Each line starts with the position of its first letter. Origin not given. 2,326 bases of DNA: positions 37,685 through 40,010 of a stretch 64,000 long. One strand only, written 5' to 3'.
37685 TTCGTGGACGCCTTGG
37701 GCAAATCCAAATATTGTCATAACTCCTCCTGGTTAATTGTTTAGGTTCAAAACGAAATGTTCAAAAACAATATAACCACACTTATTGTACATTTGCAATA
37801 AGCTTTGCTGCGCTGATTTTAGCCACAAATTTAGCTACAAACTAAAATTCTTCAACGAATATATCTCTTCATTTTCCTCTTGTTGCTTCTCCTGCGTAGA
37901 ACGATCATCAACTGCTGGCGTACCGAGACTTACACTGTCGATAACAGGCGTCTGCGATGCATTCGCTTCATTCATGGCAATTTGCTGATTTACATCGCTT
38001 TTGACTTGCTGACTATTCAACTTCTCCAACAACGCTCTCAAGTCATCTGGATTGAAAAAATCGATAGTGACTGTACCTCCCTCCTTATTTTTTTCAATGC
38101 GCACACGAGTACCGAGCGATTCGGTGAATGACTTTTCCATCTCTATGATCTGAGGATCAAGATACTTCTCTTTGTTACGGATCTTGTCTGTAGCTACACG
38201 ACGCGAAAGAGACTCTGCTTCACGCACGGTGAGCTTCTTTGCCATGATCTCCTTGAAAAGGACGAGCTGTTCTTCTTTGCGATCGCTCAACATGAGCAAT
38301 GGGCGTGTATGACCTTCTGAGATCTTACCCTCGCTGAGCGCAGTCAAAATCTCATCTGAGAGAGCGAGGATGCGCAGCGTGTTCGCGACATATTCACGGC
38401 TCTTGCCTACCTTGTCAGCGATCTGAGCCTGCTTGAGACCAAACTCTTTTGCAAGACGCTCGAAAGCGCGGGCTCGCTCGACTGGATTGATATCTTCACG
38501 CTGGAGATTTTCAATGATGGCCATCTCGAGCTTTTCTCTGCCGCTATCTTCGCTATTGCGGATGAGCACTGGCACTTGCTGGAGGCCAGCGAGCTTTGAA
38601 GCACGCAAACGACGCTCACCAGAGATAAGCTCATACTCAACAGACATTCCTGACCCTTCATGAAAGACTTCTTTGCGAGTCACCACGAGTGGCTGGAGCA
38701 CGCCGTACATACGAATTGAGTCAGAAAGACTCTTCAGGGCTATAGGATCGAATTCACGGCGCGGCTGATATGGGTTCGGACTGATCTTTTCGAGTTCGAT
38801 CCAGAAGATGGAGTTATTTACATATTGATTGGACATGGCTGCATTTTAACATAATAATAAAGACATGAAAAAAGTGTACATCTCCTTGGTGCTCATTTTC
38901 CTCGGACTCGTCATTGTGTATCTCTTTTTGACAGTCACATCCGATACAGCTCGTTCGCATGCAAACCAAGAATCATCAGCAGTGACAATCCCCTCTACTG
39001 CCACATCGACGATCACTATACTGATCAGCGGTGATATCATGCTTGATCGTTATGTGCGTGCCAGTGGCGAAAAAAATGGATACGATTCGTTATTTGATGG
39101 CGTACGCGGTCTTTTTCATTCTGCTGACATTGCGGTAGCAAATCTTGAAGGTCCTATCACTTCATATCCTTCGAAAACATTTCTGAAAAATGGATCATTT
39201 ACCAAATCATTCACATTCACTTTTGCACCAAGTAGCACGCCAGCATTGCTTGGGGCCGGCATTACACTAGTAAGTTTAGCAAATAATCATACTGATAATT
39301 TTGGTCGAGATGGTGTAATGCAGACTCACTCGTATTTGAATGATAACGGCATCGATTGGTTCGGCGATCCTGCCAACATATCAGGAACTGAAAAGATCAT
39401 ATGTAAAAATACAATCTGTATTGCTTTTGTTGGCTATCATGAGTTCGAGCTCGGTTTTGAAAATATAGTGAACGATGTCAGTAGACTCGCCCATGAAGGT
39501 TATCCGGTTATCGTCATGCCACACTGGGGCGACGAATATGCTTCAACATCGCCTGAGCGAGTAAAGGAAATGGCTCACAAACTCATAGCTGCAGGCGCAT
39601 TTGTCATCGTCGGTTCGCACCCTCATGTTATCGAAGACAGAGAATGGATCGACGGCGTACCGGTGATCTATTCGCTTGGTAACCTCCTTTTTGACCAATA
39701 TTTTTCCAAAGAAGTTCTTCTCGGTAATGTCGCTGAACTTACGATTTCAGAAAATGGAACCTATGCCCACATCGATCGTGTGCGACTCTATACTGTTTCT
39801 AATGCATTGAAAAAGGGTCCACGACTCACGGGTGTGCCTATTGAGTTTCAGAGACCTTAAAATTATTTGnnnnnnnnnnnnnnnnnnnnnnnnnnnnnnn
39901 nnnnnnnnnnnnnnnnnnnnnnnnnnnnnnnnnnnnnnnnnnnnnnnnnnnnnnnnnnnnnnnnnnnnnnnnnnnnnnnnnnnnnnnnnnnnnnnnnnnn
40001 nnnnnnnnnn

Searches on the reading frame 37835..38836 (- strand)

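Call 79: search_protein_families(library=pfam, proteins=[window:37835-38836:-], max_evalue=0.0001)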
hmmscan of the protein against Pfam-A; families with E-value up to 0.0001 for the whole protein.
window:37835-38836:- (333 aa): 3 families
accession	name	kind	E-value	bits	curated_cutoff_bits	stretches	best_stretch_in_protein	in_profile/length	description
PF17762.8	HTH_ParB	-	4.6e-32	110.6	22.6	1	114-214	1-100/102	ParB HTH domain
PF02195.25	ParB_N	-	1.9e-26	92.4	26.3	1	12-112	5-95/95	ParB N-terminal domain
PF23552.2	ParB_C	-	3.9e-09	36.3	23.8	1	227-273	2-49/50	ParB dimerisation domain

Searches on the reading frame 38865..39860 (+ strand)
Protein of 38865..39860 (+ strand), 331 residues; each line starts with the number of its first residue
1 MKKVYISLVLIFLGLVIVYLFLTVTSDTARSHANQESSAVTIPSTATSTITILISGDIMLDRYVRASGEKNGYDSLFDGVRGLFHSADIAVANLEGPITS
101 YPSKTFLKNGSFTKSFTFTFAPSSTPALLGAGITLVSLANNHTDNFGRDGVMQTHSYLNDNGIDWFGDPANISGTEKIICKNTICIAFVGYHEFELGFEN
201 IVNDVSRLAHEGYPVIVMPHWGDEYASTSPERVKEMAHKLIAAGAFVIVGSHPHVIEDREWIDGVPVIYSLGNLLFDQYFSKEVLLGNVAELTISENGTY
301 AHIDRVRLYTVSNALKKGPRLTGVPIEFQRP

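Call 80: search_protein_families(library=pfam, proteins=[window:38865-39860:+], max_evalue=0.0001)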
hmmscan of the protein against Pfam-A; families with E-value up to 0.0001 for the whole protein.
window:38865-39860:+ (331 aa): 1 family
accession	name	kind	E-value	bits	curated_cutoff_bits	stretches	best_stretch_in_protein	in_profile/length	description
PF09587.15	PGA_cap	-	1.6e-51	175.7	27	1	51-278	1-255/255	Bacterial capsule synthesis protein PGA_cap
